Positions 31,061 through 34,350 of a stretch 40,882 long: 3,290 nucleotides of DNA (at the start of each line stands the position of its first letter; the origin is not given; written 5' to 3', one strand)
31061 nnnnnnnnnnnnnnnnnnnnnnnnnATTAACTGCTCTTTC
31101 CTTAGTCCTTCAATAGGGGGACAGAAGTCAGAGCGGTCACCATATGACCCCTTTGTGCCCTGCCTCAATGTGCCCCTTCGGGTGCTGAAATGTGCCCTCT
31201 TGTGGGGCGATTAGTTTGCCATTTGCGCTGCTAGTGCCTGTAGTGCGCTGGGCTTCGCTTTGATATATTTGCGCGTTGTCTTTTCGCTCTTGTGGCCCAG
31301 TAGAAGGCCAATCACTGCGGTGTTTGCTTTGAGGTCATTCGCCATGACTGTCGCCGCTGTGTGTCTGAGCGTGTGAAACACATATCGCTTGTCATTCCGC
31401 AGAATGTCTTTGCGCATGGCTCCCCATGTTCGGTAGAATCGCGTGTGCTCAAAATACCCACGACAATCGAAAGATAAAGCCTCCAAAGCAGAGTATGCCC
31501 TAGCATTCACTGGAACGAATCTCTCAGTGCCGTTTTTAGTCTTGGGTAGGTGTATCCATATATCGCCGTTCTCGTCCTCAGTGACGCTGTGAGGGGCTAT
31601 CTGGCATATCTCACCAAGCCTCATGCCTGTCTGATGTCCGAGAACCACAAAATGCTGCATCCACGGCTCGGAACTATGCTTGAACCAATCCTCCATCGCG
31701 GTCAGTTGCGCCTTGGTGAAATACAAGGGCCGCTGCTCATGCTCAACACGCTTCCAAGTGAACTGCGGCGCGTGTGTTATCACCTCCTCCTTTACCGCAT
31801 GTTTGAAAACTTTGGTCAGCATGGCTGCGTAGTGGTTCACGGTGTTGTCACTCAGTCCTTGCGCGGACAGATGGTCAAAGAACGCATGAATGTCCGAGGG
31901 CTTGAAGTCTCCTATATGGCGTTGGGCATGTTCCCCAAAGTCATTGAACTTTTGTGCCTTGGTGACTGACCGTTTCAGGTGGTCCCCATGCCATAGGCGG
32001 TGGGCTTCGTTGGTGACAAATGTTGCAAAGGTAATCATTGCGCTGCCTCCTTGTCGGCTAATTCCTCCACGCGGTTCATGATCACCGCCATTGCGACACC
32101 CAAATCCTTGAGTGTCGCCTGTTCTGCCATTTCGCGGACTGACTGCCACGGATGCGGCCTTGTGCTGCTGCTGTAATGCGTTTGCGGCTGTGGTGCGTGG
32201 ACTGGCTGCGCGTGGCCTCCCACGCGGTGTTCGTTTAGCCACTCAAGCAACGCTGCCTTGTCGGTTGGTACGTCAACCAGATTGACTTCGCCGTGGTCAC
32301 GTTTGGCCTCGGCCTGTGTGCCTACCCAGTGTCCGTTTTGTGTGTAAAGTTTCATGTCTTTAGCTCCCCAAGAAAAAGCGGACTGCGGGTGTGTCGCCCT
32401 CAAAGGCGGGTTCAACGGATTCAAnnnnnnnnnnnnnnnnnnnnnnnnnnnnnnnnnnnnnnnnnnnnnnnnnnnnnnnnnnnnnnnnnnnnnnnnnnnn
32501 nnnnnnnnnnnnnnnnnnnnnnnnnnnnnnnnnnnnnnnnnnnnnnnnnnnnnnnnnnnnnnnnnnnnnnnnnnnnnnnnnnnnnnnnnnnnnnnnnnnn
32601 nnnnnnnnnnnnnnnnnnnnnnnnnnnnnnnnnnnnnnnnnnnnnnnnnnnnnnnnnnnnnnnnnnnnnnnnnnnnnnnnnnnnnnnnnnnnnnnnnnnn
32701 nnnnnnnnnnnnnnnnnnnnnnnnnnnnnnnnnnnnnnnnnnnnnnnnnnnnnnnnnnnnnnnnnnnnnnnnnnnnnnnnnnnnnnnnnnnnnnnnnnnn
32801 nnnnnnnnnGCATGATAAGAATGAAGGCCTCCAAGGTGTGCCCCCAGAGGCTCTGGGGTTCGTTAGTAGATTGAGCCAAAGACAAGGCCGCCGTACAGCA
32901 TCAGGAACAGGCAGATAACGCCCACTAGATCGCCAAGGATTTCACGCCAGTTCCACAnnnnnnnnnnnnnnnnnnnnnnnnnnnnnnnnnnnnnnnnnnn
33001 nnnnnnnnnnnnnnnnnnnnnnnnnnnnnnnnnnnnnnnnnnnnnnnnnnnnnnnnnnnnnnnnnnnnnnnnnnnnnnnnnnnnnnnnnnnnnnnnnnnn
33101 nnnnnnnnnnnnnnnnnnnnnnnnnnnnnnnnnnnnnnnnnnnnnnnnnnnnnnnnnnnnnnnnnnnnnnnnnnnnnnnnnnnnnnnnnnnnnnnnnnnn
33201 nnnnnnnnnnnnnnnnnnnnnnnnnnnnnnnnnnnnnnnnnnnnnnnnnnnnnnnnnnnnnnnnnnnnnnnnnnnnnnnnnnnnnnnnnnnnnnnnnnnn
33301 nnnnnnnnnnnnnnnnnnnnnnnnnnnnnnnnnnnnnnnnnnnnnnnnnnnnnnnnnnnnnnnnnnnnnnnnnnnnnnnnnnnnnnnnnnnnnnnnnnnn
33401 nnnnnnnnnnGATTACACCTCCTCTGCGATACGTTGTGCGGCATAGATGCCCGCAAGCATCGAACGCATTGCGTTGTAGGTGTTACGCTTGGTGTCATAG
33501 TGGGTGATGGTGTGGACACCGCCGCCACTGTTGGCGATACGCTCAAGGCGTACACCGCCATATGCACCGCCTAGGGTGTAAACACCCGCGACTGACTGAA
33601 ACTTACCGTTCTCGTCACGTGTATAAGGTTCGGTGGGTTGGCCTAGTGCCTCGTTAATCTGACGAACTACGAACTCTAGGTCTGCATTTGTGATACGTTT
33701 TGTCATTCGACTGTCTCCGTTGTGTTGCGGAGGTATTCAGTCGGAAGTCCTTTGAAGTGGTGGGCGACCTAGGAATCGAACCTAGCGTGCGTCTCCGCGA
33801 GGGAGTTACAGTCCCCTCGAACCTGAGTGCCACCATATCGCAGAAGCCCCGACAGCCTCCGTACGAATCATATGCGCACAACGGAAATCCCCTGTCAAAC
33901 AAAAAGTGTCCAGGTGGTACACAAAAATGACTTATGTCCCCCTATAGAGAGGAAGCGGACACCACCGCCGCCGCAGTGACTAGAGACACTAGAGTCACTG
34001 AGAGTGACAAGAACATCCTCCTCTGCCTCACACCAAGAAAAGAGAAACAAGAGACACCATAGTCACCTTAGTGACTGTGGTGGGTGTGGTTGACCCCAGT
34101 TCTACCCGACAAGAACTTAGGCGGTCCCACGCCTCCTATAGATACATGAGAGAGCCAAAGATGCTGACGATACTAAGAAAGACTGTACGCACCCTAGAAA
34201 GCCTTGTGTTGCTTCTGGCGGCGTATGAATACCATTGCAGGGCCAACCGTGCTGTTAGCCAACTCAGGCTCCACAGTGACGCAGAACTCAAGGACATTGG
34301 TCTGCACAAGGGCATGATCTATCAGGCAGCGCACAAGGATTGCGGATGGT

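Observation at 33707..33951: tRNA-Tyr 3' fragment (candidate attP) lies between the first early gene and the divergent control region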

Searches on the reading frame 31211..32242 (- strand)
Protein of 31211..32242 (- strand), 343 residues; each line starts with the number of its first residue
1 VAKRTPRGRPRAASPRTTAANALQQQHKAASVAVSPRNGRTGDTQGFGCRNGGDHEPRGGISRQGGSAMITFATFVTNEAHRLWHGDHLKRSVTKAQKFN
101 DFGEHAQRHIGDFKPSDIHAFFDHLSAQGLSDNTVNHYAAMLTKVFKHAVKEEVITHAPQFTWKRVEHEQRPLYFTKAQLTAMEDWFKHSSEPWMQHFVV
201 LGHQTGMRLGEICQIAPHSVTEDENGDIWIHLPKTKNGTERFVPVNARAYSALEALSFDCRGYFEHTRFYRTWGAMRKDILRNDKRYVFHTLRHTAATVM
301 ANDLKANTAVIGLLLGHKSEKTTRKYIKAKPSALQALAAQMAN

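Call 7: search_protein_families(library=pfam, proteins=[window:31211-32242:-], max_evalue=0.01)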
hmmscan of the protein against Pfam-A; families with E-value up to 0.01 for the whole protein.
window:31211-32242:- (343 aa): 4 families
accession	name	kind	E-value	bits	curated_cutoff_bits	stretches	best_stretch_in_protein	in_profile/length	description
PF00589.27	Phage_integrase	-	1e-16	61.6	27.1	1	180-330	8-169/172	Phage integrase family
PF13102.12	Phage_int_SAM_5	-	2.6e-07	31.3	22.3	1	97-159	30-92/98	Phage integrase SAM-like domain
PF13495.12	Phage_int_SAM_4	-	0.00011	23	27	1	101-154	28-83/85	Phage integrase, N-terminal SAM-like domain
PF02899.23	Phage_int_SAM_1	-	0.0012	19.5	22.3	1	99-152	29-82/83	Phage integrase, N-terminal SAM-like domain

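Call 20: search_protein_families(library=phrogs, proteins=[window:31211-32242:-], max_evalue=0.001)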
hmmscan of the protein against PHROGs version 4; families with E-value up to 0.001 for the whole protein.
window:31211-32242:- (343 aa): 4 families
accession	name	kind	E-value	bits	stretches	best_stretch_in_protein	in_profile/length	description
phrog_1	-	integration and excision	2.1e-40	140.6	1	90-342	183-448/611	integrase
phrog_216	-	integration and excision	8.5e-30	104.9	1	135-342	15-237/301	integrase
phrog_7244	-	integration and excision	1.5e-05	25.4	1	107-245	112-243/263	integrase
phrog_7269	-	integration and excision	0.00012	22.9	1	266-336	10-76/89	integrase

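Call 23: search_dna_similar(query=window:31211-32242:-, collection=phages, mode=protein, max_rows=20)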
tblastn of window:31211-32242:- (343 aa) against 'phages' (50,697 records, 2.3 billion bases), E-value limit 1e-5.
Records with a match: 71; places in all: 71; records where one place covers at least 80% of the query: 0.
Best place of each record, by identity: <60% 71.
By first word of the organism name: Pelagibacter 16; Ralstonia 14; Synechococcus 8; Acinetobacter 6; uncultured 4; Salmonella 4; Roseobacter 3; Rhizobium 2; Cyanophage 2; Mesorhizobium 2; and 9 more.
By host as written in the record: - 9; Ralstonia solanacearum 9; Candidatus Pelagibacter sp. HTCC7211 6; Candidatus Pelagibacter ubique HTCC1062 5; Salmonella sp. 4; Synechococcus sp. WH8109 2; Candidatus Pelagibacter sp H2P3alpha 2; Candidatus Pelagibacter sp. FZCC0015 2; and 26 more.
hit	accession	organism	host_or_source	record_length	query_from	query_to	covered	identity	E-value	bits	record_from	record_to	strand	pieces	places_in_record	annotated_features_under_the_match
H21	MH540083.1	Synechococcus T7-like phage S-TIP37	Synechococcus sp. WH8109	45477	105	341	69%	30.3%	2e-15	83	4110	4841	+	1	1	int: integrase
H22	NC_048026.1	Synechococcus T7-like phage S-TIP37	Synechococcus sp. WH8109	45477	105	341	69%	30.3%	2e-15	83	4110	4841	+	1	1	int: integrase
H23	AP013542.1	uncultured phage_MedDCM-OCT-S35-C6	metagenomic fosmid library constructed ...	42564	110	336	66%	30.9%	5e-20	97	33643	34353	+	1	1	integrase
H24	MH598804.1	Pelagibacter phage HTVC105P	Candidatus Pelagibacter sp. HTCC7211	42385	116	336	64%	31.5%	1e-18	93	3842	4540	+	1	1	integrase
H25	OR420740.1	Roseobacter phage CRP-114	Paracoccaceae bacterium strain FZCC0023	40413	92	331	70%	28.8%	2e-11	71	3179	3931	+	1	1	integrase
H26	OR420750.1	Roseobacter phage CRP-361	Paracoccaceae bacterium strain FZCC0042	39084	92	331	70%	28.5%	3e-11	71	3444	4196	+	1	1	integrase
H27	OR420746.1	Roseobacter phage CRP-227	Paracoccaceae bacterium strain FZCC0040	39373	92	331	70%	28.5%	3e-11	71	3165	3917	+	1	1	integrase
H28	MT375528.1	Pelagibacter phage Jormungand EXVC012P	Candidatus Pelagibacter sp H2P3alpha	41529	110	336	66%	30.0%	2e-19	96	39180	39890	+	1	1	integrase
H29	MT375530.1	Pelagibacter phage Ran EXVC014P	Candidatus Pelagibacter sp H2P3alpha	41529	110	336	66%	30.0%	2e-19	96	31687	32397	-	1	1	integrase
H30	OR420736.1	Pelagibacter phage HTVC304P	Candidatus Pelagibacter sp.FZCC0233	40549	110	336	66%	29.6%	4e-19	94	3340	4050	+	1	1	integrase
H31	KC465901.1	Pelagibacter phage HTVC019P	Candidatus Pelagibacter ubique HTCC1062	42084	110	336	66%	29.6%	1e-18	93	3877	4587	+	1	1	integrase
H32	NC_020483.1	Pelagibacter phage HTVC019P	Candidatus Pelagibacter ubique HTCC1062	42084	110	336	66%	29.6%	1e-18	93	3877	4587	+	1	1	integrase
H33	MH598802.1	Pelagibacter phage HTVC201P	Candidatus Pelagibacter sp. FZCC0015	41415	110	334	66%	29.9%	4e-19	94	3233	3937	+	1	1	integrase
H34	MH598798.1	Pelagibacter phage HTVC022P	Candidatus Pelagibacter ubique HTCC1062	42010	110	334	66%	29.9%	4e-19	94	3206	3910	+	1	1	integrase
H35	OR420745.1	Pelagibacter phage HTVC048P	Candidatus Pelagibacter ubique HTCC1062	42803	110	334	66%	29.5%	6e-19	94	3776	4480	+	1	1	integrase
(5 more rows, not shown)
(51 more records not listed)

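Call 28: find_homologous_proteins(query=window:31211-32242:-, max_evalue=1e-20)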
Query window:31211-32242:- (343 aa): 66 proteins with E <= 1e-20 among 1637 candidates.
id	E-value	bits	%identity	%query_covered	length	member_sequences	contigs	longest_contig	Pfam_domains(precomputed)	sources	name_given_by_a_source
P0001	5.9e-182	623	97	80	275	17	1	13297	PF13102.13,PF00589.28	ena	-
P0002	2.1e-159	548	86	80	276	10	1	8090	PF13102.13,PF00589.28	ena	-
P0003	1.1e-158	546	84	80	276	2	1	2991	PF13102.13,PF00589.28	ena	-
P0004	1.7e-156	539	84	80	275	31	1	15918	PF13102.13,PF00589.28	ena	-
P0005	3.5e-156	538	83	77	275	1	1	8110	PF13102.13,PF00589.28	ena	-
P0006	1.4e-155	536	83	77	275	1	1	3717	PF00589.28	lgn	-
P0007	4.6e-155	534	83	77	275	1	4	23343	PF00589.28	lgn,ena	-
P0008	5.0e-155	534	83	77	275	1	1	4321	PF00589.28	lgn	-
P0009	1.2e-154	533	83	77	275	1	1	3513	PF00589.28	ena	-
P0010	1.6e-154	532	82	77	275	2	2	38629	PF00589.28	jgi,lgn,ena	jgi:integrase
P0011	2.9e-154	532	82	77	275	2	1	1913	PF00589.28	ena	-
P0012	4.0e-154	531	82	77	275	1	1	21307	PF00589.28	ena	-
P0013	2.3e-153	529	83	77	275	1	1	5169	PF00589.28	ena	-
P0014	3.0e-153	528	82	77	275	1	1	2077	PF00589.28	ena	-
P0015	2.1e-150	519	80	77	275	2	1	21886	PF00589.28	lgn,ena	-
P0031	1.7e-99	351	59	80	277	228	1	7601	PF00589.28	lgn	-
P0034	3.6e-95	337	56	80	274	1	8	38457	PF00589.28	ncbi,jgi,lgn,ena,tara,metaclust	tara:strand:+ start:221 stop:1045 length:825 start_codon:yes stop_codon:yes gene_type:complete|metac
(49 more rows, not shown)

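Call 29: find_encoding_contigs(protein=P0034, flank=6000, max_places=8)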
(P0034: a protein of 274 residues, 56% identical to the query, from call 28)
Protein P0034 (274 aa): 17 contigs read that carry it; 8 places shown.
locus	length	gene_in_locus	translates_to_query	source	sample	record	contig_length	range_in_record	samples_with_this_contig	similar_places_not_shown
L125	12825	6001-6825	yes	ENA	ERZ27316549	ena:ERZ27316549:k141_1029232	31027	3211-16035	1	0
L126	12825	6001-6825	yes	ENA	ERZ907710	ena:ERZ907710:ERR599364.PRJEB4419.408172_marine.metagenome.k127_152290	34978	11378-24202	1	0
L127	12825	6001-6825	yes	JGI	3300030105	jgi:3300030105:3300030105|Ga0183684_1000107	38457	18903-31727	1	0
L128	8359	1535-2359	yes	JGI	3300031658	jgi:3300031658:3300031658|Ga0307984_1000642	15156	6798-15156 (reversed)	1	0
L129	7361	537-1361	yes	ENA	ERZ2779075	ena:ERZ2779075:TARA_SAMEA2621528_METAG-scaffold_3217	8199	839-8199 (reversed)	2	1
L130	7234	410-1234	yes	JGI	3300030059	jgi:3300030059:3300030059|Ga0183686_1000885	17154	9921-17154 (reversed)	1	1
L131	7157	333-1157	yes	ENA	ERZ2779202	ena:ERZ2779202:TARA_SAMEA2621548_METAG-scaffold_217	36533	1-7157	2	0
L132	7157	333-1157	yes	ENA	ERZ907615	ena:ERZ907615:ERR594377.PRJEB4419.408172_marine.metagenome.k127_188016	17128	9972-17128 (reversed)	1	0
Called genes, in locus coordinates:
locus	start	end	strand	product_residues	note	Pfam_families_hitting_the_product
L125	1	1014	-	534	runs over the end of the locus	-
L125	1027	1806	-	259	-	-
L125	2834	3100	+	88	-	-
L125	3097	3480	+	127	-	-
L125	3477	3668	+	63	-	-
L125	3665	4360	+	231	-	-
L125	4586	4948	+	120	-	-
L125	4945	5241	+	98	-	-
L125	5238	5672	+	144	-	-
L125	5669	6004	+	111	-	-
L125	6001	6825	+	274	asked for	PF00589:Phage_integrase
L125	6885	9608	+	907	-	PF14700:RPOL_N (weak), PF00940:RNA_pol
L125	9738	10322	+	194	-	-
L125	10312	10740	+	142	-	PF05367:Phage_endo_I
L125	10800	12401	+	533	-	PF21268:Helic-prim_T7_N, PF01751:Toprim (weak), PF13155:Toprim_2, PF13662:Toprim_4, PF13481:AAA_25 (faint), PF03796:DnaB_C, PF06745:ATPase (faint)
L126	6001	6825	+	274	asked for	PF00589:Phage_integrase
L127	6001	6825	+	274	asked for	PF00589:Phage_integrase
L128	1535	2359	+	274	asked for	PF00589:Phage_integrase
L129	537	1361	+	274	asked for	PF00589:Phage_integrase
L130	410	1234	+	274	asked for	PF00589:Phage_integrase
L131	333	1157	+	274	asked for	PF00589:Phage_integrase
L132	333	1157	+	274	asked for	PF00589:Phage_integrase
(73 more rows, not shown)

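Call 34: find_related_loci(query=A1, collection=viral_contigs, flank=6000)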
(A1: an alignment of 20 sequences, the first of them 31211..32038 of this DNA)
Query A1 (275 aa) in viral_contigs; peptide patterns used: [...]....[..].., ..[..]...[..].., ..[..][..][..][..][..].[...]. (x = any residue, [..] = any of these).
470 stretches matched a pattern; 305 encode a relative of the query (tblastn E <= 1e-3); the best 80 are kept; 80 distinct loci.
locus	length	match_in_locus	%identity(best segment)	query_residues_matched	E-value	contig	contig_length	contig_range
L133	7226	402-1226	83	1-275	1e-160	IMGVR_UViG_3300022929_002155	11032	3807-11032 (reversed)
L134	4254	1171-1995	83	1-275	3e-165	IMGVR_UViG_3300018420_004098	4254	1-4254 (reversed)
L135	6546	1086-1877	84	1-264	5e-156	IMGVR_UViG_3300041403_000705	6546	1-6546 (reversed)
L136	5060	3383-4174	84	1-264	8e-158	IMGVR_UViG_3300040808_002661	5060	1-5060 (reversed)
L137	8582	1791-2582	83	1-264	2e-155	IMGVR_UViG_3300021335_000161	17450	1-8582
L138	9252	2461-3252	82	1-264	9e-154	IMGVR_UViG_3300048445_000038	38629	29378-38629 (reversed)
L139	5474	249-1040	82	1-264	3e-155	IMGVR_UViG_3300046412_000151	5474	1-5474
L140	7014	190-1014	69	1-275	1e-132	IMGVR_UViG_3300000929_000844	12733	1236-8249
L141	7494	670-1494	69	1-275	8e-133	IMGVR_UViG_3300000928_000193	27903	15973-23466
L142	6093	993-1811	66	4-274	2e-122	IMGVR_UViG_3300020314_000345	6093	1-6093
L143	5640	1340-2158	65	4-274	2e-119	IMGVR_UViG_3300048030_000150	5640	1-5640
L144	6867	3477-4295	65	4-274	2e-119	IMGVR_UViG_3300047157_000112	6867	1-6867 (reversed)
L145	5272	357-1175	65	4-274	1e-118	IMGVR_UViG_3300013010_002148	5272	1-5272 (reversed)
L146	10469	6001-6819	64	4-274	6e-118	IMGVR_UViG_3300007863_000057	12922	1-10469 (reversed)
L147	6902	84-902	64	4-274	2e-117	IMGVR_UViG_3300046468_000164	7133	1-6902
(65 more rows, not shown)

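Call 45: find_encoding_contigs(protein=P0001, flank=4000, max_places=10)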
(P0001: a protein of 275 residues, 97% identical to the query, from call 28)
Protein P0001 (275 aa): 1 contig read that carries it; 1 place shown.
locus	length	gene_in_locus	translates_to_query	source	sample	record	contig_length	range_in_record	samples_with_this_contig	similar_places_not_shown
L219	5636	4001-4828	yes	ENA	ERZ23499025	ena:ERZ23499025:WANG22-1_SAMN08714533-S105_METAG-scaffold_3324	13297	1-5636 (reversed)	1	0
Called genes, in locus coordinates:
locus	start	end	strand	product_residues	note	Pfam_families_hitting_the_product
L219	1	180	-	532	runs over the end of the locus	-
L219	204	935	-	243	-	-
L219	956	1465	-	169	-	-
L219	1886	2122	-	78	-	PF06568:YjiS-like (faint)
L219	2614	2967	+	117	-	-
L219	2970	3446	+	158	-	-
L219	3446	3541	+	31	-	-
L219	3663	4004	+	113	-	-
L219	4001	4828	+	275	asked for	PF13102:Phage_int_SAM_5 (weak), PF00589:Phage_integrase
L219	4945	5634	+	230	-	?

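Call 46: find_encoding_contigs(protein=P0004, flank=4000, max_places=10)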
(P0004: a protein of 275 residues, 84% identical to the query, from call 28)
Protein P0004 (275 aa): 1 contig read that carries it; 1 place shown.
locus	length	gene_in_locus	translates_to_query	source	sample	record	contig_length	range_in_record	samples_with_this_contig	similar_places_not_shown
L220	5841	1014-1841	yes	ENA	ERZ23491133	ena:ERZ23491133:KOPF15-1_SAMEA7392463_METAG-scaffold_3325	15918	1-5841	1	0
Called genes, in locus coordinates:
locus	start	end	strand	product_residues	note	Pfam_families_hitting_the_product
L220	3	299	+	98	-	?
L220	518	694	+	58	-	-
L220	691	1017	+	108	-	-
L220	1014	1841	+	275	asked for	PF13102:Phage_int_SAM_5 (faint), PF00589:Phage_integrase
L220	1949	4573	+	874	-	PF14700:RPOL_N (weak), PF00940:RNA_pol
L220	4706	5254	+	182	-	PF21265:SBB_T7 (faint)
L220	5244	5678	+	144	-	PF05367:Phage_endo_I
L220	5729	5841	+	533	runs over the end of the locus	PF21268:Helic-prim_T7_N, PF01751:Toprim (weak), PF13155:Toprim_2, PF13662:Toprim_4 (weak), PF13481:AAA_25, PF03796:DnaB_C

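Call 47: find_encoding_contigs(protein=P0031, flank=5000, max_places=10)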
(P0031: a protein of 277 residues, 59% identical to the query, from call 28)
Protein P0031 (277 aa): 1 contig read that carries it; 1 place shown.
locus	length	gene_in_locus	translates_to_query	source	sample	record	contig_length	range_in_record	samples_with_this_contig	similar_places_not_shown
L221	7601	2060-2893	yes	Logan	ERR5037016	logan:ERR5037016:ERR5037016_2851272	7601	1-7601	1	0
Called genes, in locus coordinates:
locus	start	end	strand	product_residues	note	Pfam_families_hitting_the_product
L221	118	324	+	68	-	-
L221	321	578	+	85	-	-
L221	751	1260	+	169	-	-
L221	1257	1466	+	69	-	-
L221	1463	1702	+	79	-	-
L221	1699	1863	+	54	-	-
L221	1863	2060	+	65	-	-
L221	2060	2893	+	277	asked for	PF00589:Phage_integrase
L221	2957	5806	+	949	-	PF14700:RPOL_N, PF00940:RNA_pol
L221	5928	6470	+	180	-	PF10991:Enc34_ssDNA-bd (faint)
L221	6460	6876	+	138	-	PF05367:Phage_endo_I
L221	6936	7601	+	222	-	?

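Call 57: search_solved_structures(query=window:31211-32038:-, max_evalue=0.001)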
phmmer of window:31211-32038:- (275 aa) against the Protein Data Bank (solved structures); distinct sequences matched with E-value up to 0.001: 1.
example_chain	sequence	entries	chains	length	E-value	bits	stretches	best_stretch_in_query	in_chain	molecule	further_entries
5hxy_A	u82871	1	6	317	0.00016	24.7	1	37-271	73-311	Tyrosine recombinase XerA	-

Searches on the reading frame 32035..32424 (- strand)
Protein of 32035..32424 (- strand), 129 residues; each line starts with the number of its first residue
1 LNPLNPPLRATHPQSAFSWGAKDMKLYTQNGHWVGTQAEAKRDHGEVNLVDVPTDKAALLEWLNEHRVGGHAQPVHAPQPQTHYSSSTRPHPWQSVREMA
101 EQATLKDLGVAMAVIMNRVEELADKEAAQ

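Call 59: search_protein_families(library=pfam, proteins=[window:32035-32424:-], max_evalue=1)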
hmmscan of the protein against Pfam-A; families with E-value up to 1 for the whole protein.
window:32035-32424:- (129 aa): 1 family
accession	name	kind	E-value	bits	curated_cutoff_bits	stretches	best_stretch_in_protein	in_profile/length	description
PF08914.17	Myb_Rap1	-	0.028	15.3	27.1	1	55-98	5-46/59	Rap1 Myb domain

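Call 60: search_protein_families(library=phrogs, proteins=[window:32035-32424:-], max_evalue=0.01)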
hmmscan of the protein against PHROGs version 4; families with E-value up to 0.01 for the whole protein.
window:32035-32424:- (129 aa): 0 families

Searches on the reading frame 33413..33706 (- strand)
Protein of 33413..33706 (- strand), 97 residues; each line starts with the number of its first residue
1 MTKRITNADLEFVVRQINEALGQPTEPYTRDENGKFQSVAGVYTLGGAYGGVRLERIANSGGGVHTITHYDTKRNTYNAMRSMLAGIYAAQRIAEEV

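Call 7: search_protein_families(library=pfam, proteins=[window:33413-33706:-], max_evalue=0.01)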
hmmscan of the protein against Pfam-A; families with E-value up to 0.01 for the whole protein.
window:33413-33706:- (97 aa): 0 families

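Call 20: search_protein_families(library=phrogs, proteins=[window:33413-33706:-], max_evalue=0.001)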
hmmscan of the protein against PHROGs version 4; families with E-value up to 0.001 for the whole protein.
window:33413-33706:- (97 aa): 1 family
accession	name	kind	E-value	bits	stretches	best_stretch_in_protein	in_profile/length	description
phrog_15513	-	unknown function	7e-05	24.2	1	1-87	1-75/80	-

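Call 44: find_encoding_contigs(protein=window:33413-33706:-, flank=3000, max_places=10)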
Protein window:33413-33706:- (97 aa): no gene with exactly this product is on record in the collection.

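Call 59: search_protein_families(library=pfam, proteins=[window:33413-33706:-], max_evalue=1)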
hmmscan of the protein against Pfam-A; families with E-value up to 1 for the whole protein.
window:33413-33706:- (97 aa): 0 families

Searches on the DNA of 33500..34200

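Call 4: search_rna_families(source=window, start=33500, end=34200, threshold=evalue, max_evalue=10, show_alignments=3)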
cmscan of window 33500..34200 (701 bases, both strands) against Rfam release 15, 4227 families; matches with E-value up to 10: 2.
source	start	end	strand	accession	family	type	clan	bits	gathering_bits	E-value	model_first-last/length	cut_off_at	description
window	33763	33834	-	RF01852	tRNA-Sec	Gene; tRNA;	CL00001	17.7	47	1.1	1-91/91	no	Selenocysteine transfer RNA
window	33970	34093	-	RF04079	MIR161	Gene; miRNA;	-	14.3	90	7.1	1-136/136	no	MIR161 microRNA precursor family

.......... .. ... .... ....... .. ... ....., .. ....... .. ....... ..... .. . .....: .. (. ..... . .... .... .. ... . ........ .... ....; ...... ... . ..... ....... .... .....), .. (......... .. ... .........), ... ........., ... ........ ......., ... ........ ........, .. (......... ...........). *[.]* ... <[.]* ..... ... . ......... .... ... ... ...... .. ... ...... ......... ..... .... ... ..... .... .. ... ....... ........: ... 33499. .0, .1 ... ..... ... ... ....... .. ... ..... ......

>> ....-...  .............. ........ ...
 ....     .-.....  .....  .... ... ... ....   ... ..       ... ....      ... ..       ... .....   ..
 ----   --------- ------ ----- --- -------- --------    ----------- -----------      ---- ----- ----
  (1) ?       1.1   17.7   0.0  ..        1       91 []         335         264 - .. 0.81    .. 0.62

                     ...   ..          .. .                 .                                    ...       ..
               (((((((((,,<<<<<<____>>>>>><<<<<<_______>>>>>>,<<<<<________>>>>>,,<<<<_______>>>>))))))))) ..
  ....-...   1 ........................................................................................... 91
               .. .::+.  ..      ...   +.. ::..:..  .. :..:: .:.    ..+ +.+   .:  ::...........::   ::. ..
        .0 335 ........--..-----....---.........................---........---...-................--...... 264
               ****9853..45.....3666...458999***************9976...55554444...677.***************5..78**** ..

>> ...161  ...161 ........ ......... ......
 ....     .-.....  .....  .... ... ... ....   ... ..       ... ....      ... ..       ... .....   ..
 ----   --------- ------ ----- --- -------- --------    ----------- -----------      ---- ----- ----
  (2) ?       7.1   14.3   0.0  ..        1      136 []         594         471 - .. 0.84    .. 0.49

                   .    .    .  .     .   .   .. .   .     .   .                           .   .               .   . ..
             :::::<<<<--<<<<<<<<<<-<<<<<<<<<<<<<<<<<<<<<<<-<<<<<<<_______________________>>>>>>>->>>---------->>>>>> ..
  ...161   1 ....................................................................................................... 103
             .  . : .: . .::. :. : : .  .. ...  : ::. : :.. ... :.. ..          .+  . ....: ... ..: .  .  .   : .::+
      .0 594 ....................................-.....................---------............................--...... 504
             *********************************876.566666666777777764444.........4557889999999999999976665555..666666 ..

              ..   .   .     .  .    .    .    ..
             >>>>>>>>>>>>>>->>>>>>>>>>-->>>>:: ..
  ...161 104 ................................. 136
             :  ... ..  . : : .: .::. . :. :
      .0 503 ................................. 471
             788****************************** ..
